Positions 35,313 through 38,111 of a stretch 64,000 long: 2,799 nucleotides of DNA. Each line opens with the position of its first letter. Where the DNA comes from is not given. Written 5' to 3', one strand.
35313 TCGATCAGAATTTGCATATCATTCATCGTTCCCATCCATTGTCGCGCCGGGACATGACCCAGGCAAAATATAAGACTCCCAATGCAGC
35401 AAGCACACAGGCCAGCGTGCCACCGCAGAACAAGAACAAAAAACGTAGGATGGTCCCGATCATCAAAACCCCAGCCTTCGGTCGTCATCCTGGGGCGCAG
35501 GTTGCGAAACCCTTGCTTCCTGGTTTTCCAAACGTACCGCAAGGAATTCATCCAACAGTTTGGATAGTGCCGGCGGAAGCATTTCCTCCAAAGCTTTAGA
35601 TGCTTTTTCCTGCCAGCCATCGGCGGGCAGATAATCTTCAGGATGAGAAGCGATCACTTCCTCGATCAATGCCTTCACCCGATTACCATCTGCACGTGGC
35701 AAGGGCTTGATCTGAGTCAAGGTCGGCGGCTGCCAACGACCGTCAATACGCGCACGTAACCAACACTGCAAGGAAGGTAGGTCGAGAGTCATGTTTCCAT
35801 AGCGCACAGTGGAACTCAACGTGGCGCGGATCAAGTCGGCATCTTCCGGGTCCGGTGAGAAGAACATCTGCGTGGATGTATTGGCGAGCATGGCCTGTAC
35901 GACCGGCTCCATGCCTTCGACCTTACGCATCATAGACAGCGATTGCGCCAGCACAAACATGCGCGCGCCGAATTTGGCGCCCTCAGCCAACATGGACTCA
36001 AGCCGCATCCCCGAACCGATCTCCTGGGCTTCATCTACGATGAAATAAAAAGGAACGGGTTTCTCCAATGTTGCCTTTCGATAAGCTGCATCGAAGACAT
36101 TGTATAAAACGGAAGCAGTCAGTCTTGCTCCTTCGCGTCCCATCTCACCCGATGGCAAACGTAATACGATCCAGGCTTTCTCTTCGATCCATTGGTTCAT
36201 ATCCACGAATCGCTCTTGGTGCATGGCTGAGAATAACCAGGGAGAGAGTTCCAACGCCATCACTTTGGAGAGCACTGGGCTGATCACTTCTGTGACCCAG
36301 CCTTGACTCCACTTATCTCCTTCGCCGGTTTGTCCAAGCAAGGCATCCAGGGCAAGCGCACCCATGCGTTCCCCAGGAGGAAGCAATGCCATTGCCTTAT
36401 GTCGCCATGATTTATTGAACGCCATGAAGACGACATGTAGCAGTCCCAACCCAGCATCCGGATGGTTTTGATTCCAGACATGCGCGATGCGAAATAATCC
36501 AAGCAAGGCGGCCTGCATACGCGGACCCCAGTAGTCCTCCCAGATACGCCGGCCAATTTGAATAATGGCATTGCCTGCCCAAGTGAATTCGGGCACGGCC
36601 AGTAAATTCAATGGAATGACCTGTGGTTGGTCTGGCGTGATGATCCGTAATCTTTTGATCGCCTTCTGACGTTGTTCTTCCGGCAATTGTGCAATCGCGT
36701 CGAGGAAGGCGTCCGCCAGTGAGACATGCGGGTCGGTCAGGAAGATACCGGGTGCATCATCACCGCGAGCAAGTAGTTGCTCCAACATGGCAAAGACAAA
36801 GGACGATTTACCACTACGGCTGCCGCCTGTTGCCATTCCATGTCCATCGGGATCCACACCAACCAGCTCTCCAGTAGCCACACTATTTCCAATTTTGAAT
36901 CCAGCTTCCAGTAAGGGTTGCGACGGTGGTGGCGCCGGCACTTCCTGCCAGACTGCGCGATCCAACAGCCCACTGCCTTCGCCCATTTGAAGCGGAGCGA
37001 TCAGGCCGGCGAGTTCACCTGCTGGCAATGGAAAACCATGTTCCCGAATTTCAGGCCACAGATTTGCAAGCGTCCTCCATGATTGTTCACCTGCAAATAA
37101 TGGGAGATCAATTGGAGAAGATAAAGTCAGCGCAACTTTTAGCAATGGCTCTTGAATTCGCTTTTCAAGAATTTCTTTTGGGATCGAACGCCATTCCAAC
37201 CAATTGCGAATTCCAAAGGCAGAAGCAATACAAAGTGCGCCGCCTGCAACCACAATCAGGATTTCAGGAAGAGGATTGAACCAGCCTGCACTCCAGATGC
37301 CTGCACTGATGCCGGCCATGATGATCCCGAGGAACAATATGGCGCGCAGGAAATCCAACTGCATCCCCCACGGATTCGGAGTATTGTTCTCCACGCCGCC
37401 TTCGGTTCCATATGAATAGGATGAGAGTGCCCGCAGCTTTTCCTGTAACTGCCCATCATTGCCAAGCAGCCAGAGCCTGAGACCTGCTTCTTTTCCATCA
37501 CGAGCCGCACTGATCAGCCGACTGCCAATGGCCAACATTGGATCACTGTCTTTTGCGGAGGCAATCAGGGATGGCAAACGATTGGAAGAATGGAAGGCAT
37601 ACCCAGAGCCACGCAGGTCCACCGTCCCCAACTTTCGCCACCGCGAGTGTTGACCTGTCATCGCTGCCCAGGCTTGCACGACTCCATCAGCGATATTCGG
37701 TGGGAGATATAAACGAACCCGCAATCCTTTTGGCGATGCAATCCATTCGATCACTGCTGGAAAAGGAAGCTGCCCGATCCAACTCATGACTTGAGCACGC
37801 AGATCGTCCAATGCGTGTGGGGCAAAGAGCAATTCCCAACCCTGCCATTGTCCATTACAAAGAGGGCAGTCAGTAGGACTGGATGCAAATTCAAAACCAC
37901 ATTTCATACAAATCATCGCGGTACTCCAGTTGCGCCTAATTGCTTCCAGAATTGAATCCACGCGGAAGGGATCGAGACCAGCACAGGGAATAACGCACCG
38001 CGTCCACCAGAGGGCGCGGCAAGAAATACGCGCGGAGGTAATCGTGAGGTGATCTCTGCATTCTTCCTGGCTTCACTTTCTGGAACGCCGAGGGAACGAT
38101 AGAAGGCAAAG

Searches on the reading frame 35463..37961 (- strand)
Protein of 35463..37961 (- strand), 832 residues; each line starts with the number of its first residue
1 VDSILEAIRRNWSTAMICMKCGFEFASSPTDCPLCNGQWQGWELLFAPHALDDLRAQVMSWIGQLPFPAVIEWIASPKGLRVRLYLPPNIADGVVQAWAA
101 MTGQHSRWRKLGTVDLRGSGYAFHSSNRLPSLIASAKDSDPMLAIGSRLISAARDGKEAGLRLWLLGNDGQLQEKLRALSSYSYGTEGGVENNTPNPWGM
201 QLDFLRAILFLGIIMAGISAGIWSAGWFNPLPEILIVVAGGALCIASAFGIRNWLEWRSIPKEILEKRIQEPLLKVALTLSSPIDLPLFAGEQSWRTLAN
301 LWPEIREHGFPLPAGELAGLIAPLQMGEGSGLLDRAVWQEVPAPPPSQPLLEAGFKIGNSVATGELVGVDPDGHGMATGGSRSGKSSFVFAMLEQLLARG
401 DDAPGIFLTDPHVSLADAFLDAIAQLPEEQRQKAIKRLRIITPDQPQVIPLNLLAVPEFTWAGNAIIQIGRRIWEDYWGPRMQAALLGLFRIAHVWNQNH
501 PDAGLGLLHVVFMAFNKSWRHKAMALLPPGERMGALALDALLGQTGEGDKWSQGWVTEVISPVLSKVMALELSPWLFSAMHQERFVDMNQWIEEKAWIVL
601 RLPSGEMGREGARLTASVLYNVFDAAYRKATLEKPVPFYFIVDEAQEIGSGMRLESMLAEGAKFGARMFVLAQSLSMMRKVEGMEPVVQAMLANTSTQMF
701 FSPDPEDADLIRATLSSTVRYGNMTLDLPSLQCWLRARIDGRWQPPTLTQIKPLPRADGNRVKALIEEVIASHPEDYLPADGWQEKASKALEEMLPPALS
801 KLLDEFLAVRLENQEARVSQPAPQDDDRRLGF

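Call 9: search_protein_families(library=pfam, proteins=[window:35463-37961:-], max_evalue=0.001)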
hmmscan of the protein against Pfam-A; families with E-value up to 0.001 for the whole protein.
window:35463-37961:- (832 aa): 3 families
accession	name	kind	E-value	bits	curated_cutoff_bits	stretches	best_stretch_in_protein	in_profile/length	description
PF10412.15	TrwB_AAD_bind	-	9.5e-08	31.8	20.5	1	635-709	243-317/387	Type IV secretion-system coupling protein DNA-binding domain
PF02534.20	T4SS-DNA_transf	-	3.5e-07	29.9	20.1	1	615-715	278-382/468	Type IV secretory system Conjugative DNA transfer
PF12696.13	TraG-D_C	-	1.2e-06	28.9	22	1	637-708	1-72/126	TraM recognition site of TraD and TraG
